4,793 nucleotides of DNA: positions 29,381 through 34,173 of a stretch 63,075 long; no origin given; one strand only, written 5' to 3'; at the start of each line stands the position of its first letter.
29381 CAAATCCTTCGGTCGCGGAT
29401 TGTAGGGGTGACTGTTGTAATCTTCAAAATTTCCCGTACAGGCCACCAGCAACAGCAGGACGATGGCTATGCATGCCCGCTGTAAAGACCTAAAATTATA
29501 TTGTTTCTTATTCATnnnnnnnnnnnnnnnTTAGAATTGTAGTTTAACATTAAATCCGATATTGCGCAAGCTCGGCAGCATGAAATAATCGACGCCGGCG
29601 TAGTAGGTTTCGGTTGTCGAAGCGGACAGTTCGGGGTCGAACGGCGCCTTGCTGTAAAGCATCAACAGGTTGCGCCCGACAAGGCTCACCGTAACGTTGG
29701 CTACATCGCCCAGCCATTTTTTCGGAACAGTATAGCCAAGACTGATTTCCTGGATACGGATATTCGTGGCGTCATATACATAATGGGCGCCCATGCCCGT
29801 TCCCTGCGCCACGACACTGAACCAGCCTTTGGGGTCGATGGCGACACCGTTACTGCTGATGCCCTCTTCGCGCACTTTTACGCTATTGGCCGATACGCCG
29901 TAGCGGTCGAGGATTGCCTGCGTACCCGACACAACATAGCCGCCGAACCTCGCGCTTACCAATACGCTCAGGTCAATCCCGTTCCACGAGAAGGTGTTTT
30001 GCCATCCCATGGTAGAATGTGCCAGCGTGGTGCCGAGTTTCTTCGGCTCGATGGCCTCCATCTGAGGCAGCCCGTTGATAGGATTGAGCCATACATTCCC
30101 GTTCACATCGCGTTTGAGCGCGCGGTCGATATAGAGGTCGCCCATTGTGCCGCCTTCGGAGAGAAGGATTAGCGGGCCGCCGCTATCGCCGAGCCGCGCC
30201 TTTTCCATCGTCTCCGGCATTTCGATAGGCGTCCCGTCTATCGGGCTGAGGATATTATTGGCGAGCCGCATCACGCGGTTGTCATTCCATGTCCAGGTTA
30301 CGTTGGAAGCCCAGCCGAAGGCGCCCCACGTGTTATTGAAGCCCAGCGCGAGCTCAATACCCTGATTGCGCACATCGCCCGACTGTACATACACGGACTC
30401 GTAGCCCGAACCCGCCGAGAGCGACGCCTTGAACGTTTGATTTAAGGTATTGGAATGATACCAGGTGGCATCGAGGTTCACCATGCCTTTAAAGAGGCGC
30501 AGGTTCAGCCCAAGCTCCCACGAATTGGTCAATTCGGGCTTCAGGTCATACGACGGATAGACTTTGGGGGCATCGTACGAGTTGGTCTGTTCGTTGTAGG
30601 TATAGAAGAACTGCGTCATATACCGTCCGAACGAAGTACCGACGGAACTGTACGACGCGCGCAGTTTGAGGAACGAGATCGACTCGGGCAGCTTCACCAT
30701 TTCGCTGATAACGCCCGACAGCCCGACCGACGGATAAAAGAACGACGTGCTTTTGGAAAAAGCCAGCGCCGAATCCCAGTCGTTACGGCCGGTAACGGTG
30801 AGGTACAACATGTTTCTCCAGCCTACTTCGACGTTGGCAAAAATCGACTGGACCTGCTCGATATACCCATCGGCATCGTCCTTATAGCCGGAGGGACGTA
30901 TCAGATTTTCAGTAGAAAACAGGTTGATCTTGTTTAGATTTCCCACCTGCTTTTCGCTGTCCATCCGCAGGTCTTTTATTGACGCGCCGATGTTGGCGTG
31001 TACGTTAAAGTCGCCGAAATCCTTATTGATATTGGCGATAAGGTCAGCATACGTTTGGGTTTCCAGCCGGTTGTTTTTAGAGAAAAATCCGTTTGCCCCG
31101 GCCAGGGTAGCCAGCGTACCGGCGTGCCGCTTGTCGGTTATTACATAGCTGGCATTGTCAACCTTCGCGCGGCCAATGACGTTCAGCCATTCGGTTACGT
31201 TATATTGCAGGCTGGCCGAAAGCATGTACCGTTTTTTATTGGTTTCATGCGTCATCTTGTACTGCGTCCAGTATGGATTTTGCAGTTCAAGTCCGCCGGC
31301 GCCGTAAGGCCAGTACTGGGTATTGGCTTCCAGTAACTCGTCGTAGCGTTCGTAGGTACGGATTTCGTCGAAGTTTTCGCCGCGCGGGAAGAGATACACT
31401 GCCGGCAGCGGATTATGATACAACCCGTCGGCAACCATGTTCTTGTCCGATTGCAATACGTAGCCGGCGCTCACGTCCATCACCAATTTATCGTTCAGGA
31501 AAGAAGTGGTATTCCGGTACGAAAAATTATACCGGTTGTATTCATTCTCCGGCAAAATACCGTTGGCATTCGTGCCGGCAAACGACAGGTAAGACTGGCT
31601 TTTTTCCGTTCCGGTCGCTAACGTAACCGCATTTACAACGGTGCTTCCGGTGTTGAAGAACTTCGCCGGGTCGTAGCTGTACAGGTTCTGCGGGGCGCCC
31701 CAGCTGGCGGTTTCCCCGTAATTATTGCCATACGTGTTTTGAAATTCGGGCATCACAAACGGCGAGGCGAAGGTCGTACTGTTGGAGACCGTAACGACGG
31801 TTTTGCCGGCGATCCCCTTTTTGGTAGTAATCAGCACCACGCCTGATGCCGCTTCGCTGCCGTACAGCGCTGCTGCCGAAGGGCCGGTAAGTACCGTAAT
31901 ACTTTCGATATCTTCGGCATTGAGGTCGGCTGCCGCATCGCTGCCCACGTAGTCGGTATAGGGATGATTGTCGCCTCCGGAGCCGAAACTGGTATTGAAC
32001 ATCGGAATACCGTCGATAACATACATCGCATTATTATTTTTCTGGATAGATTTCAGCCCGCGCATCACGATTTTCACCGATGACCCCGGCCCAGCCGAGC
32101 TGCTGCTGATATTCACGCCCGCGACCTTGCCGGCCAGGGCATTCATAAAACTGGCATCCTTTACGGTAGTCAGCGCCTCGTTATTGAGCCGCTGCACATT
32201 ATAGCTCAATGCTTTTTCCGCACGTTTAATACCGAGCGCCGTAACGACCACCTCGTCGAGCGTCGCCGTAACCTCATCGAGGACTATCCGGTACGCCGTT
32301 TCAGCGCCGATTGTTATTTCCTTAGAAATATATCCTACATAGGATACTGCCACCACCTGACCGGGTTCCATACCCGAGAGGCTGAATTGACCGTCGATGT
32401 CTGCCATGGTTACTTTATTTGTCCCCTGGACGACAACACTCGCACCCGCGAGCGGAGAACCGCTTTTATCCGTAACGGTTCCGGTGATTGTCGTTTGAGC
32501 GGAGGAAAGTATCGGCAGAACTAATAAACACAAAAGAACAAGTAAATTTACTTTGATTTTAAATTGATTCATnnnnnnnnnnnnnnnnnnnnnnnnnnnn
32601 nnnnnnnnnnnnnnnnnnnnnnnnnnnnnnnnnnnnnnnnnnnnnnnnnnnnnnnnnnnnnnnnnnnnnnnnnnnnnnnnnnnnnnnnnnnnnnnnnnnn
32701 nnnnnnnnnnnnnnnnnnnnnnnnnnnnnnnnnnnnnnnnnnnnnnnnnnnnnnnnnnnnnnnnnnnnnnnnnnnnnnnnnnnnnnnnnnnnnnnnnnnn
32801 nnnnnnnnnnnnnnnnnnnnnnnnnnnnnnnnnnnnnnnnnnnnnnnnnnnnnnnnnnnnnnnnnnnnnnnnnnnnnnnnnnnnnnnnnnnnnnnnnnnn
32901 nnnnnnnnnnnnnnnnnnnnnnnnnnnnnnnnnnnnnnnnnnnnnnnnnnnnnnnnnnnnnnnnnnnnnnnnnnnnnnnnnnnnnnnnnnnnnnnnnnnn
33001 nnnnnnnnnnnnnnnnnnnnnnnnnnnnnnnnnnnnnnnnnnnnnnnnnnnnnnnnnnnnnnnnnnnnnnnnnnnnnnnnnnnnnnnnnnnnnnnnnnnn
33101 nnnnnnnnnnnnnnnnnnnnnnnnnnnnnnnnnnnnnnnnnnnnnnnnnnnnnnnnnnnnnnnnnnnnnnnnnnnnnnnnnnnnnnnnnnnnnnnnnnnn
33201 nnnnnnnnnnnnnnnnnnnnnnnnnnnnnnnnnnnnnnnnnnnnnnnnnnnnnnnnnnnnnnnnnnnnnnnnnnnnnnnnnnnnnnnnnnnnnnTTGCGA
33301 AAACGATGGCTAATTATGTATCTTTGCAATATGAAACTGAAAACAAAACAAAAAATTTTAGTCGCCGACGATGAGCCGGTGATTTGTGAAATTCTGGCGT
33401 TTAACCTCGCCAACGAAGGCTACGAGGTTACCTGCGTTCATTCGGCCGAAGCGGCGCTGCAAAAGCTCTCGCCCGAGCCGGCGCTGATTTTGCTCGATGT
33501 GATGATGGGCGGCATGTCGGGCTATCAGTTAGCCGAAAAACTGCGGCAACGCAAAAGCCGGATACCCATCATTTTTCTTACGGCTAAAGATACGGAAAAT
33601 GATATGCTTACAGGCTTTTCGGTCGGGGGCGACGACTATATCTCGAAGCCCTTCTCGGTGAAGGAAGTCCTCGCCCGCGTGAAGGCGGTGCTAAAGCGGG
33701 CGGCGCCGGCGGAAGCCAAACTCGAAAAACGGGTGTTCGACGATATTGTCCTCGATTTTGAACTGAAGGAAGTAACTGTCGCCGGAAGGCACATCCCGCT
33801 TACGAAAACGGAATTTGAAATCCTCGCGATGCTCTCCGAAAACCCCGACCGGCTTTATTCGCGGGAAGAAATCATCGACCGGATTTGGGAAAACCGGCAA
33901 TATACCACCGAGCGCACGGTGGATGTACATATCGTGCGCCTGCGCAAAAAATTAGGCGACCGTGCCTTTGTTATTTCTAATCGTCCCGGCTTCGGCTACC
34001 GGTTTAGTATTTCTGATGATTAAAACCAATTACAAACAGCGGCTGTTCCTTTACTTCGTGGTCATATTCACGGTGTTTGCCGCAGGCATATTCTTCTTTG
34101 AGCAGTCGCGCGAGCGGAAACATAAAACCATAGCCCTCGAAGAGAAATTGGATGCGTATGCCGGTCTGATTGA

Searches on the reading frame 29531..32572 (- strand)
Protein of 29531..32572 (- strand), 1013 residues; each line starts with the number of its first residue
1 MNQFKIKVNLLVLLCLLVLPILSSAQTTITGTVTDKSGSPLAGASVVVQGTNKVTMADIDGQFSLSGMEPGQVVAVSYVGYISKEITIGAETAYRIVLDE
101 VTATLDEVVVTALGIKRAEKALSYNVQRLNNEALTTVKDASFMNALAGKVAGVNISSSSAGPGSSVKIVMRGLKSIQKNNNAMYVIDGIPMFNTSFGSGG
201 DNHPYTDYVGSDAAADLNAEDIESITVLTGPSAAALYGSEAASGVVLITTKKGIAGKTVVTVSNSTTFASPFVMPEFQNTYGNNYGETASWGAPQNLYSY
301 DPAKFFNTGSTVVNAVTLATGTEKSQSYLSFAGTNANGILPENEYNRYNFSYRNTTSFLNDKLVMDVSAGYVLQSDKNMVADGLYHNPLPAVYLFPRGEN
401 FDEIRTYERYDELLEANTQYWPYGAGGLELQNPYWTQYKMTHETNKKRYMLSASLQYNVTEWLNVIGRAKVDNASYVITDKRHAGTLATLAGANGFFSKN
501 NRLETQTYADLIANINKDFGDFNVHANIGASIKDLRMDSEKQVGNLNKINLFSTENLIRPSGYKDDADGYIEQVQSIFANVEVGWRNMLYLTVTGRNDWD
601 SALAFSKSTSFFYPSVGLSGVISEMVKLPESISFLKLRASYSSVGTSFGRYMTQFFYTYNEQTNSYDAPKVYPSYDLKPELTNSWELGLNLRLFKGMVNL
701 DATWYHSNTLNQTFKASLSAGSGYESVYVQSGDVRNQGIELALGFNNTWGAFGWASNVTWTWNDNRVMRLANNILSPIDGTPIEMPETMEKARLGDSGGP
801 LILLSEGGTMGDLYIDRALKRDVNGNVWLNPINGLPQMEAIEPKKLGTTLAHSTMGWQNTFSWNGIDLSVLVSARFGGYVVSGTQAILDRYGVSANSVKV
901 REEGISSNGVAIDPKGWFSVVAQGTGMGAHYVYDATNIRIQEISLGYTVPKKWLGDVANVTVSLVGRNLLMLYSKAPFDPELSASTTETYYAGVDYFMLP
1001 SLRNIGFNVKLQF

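Call 67: search_protein_families(library=pfam, proteins=[window:29531-32572:-], max_evalue=0.00001)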
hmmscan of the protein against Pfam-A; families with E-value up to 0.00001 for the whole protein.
window:29531-32572:- (1013 aa): 3 families
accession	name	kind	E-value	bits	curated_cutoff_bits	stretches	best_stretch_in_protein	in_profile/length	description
PF07715.20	Plug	-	1.7e-17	64.3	23.9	1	122-245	5-107/107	TonB-dependent Receptor Plug Domain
PF13715.12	CarbopepD_reg_2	-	2.1e-16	60.2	32.2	1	29-110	1-88/88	CarboxypepD_reg-like domain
PF13620.12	CarboxypepD_reg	-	9e-12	45.6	32.3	1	28-92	1-73/82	Carboxypeptidase regulatory-like domain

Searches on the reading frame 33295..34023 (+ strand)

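Call 67: search_protein_families(library=pfam, proteins=[window:33295-34023:+], max_evalue=0.00001)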
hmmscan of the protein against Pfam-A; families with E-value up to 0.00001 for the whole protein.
window:33295-34023:+ (242 aa): 2 families
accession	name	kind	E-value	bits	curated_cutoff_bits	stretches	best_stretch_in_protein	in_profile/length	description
PF00072.30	Response_reg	-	8.4e-28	97.2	30.2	1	21-129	1-110/111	Response regulator receiver domain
PF00486.34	Trans_reg_C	-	1.1e-22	80.3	26.2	1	164-237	1-77/77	Transcriptional regulatory protein, C terminal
